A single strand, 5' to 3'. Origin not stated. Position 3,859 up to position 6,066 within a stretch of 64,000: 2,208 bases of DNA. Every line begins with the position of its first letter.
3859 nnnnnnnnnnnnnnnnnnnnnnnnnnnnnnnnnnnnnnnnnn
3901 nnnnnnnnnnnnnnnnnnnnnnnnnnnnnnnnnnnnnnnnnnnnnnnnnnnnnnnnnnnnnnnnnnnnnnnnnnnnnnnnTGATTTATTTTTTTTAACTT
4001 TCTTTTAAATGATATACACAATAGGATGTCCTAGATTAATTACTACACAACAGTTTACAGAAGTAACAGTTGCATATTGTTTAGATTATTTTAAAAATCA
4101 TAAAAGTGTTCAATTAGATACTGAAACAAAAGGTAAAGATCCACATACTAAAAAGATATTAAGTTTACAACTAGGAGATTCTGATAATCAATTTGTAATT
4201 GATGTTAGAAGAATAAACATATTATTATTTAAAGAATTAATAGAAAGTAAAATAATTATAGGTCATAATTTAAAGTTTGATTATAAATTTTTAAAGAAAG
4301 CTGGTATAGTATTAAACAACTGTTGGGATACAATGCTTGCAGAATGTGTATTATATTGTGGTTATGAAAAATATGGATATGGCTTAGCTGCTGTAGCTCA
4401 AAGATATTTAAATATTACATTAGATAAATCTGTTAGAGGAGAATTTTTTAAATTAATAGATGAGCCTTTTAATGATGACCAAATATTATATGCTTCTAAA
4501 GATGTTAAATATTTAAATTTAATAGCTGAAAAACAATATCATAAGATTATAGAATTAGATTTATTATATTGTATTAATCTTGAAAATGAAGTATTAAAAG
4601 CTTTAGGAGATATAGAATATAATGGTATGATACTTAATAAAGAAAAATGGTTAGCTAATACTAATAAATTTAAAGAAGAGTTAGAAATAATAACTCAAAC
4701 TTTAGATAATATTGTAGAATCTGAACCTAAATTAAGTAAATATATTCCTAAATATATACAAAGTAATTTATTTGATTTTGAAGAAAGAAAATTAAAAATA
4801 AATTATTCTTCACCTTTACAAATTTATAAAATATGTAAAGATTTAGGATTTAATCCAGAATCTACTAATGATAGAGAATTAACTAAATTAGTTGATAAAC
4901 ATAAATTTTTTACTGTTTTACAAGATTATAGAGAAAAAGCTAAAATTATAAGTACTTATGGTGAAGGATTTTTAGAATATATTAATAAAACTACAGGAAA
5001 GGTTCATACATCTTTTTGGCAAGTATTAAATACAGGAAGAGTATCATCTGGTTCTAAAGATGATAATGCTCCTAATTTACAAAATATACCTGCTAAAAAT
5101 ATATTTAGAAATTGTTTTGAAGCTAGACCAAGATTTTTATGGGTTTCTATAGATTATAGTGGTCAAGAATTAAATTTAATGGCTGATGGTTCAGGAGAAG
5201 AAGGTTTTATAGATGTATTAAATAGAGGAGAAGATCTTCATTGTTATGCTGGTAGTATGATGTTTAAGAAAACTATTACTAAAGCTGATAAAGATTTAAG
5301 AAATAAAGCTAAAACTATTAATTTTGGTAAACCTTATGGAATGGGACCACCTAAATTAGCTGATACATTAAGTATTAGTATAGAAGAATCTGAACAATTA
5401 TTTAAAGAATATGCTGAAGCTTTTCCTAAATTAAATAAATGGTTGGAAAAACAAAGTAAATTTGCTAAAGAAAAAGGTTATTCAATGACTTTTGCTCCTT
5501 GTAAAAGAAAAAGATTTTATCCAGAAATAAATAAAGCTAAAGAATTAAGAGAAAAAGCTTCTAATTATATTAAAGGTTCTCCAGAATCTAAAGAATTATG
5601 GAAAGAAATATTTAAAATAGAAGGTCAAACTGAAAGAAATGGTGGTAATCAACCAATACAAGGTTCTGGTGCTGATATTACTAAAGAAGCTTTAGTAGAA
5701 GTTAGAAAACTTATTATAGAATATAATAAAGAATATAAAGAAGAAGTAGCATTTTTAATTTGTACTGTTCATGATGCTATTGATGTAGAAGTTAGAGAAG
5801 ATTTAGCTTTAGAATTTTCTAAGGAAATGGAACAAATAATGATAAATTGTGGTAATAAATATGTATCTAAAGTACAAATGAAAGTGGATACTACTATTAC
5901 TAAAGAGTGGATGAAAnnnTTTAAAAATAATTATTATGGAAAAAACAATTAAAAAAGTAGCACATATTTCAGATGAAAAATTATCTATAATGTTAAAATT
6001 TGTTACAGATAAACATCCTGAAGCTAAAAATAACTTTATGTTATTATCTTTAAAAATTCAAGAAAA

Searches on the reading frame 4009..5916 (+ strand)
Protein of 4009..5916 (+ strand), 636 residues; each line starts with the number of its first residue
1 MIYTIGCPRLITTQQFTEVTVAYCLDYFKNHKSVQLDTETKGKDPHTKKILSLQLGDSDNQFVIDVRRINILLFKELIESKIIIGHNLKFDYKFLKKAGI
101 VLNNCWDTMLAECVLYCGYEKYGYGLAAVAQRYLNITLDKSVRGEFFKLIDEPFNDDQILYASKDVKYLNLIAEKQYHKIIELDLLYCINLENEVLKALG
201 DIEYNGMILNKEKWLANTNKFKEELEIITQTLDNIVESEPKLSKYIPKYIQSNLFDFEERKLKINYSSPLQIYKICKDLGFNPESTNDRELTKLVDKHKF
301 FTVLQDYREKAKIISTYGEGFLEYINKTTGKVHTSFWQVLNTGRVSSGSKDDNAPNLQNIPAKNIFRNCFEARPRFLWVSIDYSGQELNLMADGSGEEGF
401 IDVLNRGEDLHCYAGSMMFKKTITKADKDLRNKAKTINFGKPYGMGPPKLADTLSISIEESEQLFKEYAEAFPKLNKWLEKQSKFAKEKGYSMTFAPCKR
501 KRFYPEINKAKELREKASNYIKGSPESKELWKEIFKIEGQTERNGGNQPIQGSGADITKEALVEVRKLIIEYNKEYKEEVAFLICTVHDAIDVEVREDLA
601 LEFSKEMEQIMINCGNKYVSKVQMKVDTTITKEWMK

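Call 50: search_dna_similar(query=window:4009-5916:+, collection=phages, mode=protein, max_rows=8)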
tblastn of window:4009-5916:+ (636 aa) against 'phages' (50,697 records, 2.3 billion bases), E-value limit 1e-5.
Records with a match: 4258; places in all: 4260; records where one place covers at least 80% of the query: 963.
Best place of each record, by identity: <60% 4258.
By first word of the organism name: Mycobacterium 1005; Vibrio 445; Salmonella 317; Microbacterium 310; Staphylococcus 302; Bacillus 242; Pseudomonas 202; Acinetobacter 157; Escherichia 147; Enterococcus 146; and 98 more.
By host as written in the record: Mycobacterium smegmatis mc2 155 713; - 591; Mycobacterium smegmatis mc#155 137; Microbacterium foliorum NRRL B-24224 136; Microbacterium foliorum NRRL B-24224 SEA 131; Staphylococcus aureus 97; Acinetobacter baumannii 56; Listeria monocytogenes 54; and 700 more.
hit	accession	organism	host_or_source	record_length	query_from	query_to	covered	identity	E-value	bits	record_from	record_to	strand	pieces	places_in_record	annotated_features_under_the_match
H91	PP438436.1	Leptolyngbya phage Lbo-JY46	Leptolyngbya boryana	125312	19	634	97%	35.7%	2e-69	318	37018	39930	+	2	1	putative DNA polymerase | LAGLIDADG DNA endonuclease family protein | hypothetical protein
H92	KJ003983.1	IAS virus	Homo sapiens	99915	1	629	99%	33.0%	5e-79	280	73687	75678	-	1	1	record has no annotation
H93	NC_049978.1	IAS virus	Homo sapiens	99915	1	629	99%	33.0%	5e-79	280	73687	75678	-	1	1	DNA polymerase I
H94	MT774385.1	uncultured phage cr108_1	human feces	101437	9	635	99%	31.8%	2e-73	263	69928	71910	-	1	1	DNA polymerase I | hypothetical protein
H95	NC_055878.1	uncultured phage cr108_1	human feces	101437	9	635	99%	31.8%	2e-73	263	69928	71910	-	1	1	DNA polymerase I | hypothetical protein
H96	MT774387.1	uncultured phage cr111_1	human feces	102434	9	635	99%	31.6%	3e-77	274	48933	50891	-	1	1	DNA polymerase I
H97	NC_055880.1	uncultured phage cr111_1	human feces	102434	9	635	99%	31.6%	3e-77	274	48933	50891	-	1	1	DNA polymerase I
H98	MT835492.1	Bacteriophage sp.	human fecal samples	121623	36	573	85%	34.5%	8e-75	267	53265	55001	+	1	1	record has no annotation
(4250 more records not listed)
